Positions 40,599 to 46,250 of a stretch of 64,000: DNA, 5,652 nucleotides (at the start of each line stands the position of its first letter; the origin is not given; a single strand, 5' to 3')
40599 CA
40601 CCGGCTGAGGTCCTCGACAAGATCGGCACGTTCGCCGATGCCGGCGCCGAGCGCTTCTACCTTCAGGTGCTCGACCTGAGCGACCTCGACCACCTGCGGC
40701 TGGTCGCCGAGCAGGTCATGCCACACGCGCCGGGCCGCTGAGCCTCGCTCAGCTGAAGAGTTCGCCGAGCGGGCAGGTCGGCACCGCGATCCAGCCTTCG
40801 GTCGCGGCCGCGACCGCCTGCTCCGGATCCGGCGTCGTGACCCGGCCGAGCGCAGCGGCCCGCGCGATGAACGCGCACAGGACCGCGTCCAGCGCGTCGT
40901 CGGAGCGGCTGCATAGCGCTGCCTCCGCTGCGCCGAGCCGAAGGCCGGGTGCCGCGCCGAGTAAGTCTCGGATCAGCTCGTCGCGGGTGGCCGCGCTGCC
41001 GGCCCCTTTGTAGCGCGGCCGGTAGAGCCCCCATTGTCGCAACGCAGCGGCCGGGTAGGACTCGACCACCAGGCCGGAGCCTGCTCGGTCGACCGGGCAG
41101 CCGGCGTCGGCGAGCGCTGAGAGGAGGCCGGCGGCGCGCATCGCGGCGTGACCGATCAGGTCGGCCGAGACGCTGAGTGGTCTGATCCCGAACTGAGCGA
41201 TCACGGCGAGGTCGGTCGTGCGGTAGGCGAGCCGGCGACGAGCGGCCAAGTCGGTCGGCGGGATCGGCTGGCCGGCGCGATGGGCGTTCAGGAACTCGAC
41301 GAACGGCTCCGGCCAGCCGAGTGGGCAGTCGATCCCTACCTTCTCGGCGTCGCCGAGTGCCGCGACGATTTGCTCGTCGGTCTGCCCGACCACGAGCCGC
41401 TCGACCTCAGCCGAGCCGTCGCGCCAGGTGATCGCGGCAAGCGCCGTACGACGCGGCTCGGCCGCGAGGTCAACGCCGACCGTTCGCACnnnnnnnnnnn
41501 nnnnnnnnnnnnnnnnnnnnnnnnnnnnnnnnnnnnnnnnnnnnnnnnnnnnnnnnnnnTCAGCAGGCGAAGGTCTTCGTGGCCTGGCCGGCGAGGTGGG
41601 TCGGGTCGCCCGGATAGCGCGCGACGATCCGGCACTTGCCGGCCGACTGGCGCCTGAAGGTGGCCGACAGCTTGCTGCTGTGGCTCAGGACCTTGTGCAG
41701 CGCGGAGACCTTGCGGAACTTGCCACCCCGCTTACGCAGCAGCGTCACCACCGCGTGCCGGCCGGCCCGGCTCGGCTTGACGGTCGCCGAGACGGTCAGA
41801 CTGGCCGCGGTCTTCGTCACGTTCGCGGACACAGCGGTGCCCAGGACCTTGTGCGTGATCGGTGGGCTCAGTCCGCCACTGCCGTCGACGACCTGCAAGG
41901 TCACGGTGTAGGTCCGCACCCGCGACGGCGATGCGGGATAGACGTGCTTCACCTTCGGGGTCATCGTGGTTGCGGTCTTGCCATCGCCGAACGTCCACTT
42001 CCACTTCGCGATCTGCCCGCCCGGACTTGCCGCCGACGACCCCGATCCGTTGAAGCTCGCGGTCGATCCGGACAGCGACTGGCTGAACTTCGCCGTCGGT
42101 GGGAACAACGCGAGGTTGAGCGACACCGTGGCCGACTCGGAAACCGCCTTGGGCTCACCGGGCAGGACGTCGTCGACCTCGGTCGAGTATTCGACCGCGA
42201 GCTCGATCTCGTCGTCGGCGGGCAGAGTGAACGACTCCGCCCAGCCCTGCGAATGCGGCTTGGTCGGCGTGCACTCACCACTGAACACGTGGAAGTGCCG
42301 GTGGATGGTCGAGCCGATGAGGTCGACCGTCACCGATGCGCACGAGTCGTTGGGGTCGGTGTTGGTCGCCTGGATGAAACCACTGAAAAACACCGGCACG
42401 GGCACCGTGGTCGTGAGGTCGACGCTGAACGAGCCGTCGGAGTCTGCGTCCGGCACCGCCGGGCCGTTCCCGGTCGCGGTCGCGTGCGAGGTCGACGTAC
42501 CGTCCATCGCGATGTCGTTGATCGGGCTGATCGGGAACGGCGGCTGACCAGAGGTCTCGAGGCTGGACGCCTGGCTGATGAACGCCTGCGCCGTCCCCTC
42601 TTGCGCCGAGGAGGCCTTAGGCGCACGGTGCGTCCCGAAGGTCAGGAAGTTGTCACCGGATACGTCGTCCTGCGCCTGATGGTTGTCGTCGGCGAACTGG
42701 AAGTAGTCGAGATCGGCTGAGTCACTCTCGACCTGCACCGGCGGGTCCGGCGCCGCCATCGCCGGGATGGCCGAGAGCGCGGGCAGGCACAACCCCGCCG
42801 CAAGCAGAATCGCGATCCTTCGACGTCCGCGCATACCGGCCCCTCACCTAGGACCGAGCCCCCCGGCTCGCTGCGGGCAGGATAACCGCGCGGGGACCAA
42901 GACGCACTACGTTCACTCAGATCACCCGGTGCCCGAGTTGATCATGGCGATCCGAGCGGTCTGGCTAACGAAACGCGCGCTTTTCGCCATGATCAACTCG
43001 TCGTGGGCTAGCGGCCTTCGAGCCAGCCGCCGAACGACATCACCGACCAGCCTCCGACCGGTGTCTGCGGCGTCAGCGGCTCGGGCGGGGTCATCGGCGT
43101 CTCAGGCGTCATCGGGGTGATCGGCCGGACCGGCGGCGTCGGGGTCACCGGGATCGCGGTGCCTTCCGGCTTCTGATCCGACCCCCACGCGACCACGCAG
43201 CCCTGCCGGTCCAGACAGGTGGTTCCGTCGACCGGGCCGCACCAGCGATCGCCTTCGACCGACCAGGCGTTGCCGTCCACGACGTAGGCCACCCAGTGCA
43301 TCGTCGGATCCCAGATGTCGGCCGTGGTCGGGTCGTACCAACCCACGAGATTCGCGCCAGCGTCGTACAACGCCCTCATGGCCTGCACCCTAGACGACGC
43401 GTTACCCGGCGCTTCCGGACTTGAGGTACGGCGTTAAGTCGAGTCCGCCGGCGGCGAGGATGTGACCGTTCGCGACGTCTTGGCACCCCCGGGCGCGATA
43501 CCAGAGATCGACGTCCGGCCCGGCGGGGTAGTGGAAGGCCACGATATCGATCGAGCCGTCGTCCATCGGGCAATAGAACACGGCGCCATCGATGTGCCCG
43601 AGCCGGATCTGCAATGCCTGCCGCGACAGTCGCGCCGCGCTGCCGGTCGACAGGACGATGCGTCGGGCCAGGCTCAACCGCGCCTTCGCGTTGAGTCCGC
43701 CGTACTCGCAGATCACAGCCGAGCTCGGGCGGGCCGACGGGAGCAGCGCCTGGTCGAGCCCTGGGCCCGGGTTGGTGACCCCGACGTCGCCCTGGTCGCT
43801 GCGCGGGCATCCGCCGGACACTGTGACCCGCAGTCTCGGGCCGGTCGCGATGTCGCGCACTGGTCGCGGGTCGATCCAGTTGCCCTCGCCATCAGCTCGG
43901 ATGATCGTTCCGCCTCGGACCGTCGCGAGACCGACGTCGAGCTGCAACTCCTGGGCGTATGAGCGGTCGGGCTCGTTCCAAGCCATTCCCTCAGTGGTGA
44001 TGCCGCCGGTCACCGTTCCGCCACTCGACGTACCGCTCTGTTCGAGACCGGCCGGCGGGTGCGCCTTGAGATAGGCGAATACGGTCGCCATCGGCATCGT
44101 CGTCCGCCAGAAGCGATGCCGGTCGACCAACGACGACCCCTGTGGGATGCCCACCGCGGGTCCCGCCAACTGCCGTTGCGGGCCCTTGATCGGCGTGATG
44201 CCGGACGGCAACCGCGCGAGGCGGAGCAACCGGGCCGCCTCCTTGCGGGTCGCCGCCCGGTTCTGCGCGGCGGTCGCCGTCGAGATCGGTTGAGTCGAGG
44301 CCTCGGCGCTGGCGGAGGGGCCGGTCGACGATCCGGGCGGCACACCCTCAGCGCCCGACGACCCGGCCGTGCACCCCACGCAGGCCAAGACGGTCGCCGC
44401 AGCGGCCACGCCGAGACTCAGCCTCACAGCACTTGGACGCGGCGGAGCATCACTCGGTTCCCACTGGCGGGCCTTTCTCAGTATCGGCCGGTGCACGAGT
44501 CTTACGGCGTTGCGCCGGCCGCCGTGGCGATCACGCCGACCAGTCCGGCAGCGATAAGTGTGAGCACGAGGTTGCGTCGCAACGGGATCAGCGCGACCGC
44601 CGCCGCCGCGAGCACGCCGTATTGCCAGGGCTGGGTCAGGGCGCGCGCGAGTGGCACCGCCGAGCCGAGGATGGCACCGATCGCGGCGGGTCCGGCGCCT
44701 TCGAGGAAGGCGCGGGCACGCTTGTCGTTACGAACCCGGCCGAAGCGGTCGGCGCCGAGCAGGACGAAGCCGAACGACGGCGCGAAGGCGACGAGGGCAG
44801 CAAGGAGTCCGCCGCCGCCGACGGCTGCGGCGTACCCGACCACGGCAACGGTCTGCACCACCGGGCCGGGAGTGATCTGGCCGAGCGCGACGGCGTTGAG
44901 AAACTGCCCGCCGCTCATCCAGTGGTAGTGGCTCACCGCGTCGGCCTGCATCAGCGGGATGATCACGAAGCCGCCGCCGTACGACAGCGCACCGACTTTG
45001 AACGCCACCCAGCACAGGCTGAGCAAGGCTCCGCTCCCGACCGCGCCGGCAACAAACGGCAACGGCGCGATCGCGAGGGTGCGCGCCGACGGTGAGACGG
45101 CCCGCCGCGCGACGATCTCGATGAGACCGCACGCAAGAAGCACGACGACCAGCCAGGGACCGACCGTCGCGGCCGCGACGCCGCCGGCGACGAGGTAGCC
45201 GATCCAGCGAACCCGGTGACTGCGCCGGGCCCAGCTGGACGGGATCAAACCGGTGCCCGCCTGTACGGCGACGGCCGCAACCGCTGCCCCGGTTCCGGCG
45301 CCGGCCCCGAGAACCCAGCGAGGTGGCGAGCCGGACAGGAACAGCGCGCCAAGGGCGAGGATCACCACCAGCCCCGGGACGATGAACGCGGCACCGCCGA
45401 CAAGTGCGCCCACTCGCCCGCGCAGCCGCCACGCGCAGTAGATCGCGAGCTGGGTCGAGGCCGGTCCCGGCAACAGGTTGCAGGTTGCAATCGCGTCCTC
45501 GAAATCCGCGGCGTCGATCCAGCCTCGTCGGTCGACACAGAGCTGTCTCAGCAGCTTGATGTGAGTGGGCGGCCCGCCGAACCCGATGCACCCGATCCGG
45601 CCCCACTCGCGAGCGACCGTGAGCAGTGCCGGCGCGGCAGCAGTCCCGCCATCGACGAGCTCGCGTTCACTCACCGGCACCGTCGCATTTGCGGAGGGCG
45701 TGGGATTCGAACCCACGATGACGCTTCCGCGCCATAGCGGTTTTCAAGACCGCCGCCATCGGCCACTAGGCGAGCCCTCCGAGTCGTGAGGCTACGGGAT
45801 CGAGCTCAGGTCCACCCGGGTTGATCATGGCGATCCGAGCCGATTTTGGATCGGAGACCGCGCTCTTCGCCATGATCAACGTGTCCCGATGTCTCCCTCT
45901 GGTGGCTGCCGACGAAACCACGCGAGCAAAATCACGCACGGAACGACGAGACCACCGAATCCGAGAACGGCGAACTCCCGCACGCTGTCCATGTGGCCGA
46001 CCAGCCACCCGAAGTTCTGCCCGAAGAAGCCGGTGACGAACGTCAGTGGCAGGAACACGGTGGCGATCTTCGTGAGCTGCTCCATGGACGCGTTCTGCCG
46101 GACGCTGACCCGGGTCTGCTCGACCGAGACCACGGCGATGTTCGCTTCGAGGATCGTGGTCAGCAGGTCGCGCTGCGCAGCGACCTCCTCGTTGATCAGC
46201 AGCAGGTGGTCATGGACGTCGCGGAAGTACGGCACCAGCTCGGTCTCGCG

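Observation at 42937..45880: Family-2 61-bp palindromic element present twice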

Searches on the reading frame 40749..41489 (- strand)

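Call 10: search_protein_families(library=pfam, proteins=[window:40749-41489:-])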
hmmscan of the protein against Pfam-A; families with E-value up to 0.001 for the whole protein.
window:40749-41489:- (246 aa): 1 family
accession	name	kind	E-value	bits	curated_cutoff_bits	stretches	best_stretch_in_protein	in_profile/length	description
PF04250.19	DUF429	-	2.7e-33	115.9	23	1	5-224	1-213/214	Protein of unknown function (DUF429)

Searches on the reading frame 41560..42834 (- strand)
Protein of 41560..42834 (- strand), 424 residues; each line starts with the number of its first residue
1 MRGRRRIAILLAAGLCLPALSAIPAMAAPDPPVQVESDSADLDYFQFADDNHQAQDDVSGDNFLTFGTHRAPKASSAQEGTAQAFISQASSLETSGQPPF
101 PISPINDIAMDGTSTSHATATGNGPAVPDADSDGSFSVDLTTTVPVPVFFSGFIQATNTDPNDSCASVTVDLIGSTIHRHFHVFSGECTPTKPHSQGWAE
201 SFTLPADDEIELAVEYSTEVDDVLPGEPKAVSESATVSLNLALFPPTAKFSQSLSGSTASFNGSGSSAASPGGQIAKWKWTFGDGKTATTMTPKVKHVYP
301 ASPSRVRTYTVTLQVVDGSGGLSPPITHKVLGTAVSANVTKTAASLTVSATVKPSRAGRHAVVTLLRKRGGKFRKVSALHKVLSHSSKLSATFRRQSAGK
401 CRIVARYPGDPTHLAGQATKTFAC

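Call 10: search_protein_families(library=pfam, proteins=[window:41560-42834:-])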
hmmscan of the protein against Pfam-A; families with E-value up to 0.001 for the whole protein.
window:41560-42834:- (424 aa): 4 families
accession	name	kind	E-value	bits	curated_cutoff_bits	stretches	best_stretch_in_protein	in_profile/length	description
PF18911.6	PKD_4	-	2.3e-11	44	27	1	253-321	14-74/85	PKD domain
PF00801.26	PKD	-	1.3e-08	35.2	23.5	1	255-322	13-72/80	PKD domain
PF22352.2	K319L-like_PKD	-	0.00012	22.4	27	1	257-320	12-73/84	K319L-like, PKD domain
PF16640.11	Big_3_5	-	0.00035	21.5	35.5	1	335-420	3-83/88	Bacterial Ig-like domain (group 3)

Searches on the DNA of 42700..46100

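Call 18: search_rna_families(source=window, start=42700, end=46100, threshold=evalue, max_evalue=10)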
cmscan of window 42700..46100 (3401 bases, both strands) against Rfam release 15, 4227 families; matches with E-value up to 10: 6.
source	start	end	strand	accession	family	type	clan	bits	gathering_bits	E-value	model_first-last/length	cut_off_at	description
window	45692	45780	-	RF00005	tRNA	Gene; tRNA;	CL00001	53.2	29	7.2e-10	1-71/71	no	tRNA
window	45692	45745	+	RF04351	Plastid-psbl-rps4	Cis-reg;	-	26.8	68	0.012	1-53/53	no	Plastid-psbl-rps4 3UTR RNA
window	45707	45874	-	RF02258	adapt33_4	Gene; lncRNA;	-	22.1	80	9.8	1-179/179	no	Adaptive response 33 conserved region 4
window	45640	45788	-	RF02223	sX4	Gene; sRNA;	-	19.3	70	0.48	1-167/167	no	Proteobacterial sRNA sX4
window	45141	45171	-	RF01837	toga_FSE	Cis-reg; frameshift_element;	-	17.7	40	6.8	1-29/29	no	togavirus ribosomal frameshift element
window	43497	43533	+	RF01793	ffh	Gene; sRNA;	-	17.1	35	8.7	1-52/52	no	ffh sRNA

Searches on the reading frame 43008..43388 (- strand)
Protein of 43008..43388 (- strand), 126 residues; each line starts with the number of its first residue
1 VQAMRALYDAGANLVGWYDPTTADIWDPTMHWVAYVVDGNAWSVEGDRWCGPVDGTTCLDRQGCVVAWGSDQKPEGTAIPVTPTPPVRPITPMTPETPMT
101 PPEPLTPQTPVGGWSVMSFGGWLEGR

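Call 10: search_protein_families(library=pfam, proteins=[window:43008-43388:-])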
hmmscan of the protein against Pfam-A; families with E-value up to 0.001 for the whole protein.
window:43008-43388:- (126 aa): 1 family
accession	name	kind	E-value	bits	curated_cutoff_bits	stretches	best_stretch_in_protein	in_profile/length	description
PF21784.3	Bflower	-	8.3e-24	84.6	25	1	6-123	2-116/116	4-fold beta flower protein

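Call 83: find_homologous_proteins(query=window:43008-43388:-, max_evalue=1e-10)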
Query window:43008-43388:- (126 aa): 1 proteins with E <= 1e-10 among 22 candidates.
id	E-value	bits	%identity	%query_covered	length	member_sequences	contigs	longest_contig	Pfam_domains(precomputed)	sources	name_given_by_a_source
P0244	8.6e-79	280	98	98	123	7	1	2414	PF21784.4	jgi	jgi:hypothetical protein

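Call 84: find_encoding_contigs(protein=P0244, flank=2000, max_places=6)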
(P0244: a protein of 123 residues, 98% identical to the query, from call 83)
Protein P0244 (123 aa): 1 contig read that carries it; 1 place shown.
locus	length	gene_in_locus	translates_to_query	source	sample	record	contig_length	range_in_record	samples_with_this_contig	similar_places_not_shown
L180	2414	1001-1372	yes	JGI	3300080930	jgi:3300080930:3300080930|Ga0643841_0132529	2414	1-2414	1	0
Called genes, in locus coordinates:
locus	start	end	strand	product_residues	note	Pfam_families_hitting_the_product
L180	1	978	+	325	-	?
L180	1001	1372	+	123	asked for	PF21784:Bflower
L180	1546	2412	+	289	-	?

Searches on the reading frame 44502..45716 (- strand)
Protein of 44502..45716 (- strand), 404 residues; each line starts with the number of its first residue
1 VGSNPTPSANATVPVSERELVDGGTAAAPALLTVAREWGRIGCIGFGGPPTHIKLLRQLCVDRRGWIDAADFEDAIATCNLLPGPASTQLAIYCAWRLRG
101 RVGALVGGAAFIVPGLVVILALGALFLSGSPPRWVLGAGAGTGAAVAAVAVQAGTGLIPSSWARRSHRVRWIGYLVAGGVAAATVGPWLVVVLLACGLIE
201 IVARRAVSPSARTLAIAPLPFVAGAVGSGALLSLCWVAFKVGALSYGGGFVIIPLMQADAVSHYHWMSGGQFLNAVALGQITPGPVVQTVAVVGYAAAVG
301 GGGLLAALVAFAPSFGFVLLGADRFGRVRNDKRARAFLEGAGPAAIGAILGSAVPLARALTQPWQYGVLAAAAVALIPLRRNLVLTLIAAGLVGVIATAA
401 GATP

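Call 10: search_protein_families(library=pfam, proteins=[window:44502-45716:-])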
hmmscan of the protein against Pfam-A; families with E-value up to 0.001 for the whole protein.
window:44502-45716:- (404 aa): 1 family
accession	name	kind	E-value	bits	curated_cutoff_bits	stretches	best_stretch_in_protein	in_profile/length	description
PF02417.20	Chromate_transp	-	2e-66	223.6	28.6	2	233-395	2-166/166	Chromate transporter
